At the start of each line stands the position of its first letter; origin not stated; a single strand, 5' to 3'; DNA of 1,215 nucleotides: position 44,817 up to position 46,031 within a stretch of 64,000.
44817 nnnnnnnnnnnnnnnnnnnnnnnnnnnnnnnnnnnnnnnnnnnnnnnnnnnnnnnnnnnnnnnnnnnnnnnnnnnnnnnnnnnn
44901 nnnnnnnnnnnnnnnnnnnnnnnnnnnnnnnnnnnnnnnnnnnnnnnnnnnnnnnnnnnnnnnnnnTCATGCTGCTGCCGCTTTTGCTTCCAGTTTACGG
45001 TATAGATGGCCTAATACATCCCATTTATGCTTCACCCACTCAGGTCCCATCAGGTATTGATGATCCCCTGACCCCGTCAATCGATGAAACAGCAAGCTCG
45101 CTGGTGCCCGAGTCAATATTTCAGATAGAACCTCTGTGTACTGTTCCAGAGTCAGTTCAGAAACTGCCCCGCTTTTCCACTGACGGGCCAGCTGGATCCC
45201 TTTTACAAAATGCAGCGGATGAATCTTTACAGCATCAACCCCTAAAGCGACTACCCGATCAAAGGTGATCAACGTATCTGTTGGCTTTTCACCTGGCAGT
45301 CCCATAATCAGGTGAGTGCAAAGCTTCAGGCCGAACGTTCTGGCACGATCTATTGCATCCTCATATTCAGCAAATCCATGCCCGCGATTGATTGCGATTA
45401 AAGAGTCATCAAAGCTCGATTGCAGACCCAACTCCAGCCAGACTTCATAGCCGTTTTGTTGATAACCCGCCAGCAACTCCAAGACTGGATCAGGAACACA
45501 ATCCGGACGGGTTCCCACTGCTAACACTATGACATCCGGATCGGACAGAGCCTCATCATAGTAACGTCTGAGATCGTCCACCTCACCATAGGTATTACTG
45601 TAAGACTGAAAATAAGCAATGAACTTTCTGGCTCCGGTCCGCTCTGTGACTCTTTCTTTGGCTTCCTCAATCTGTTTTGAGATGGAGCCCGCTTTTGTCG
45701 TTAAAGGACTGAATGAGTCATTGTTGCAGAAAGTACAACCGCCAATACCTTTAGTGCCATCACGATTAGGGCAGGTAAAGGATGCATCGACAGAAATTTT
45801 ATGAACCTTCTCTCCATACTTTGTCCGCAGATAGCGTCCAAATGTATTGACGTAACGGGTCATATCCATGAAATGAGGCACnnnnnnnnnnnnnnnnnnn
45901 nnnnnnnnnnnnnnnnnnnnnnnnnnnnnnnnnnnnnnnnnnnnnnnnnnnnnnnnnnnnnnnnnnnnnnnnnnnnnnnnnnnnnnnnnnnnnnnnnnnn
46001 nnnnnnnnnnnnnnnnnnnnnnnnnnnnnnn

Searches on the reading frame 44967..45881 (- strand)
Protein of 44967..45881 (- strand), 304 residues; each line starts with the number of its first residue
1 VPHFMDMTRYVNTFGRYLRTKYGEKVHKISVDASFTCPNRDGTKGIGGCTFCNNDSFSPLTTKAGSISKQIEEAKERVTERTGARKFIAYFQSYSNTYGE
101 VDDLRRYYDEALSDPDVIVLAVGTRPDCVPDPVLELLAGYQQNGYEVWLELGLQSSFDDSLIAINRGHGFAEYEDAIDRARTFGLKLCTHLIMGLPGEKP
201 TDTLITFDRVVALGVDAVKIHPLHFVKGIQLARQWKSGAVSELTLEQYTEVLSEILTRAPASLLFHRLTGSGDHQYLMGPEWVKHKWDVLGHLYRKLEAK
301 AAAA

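Call 36: search_protein_families(library=pfam, proteins=[window:44967-45881:-])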
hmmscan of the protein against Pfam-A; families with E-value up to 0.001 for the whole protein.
window:44967-45881:- (304 aa): 2 families
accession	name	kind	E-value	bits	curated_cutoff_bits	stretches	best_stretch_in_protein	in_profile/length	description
PF16199.10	Radical_SAM_C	-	2.3e-17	63.3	31.9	1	215-298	1-84/85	Radical_SAM C-terminal domain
PF04055.27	Radical_SAM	-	1.1e-15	58.6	29.5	1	48-203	10-159/166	Radical SAM superfamily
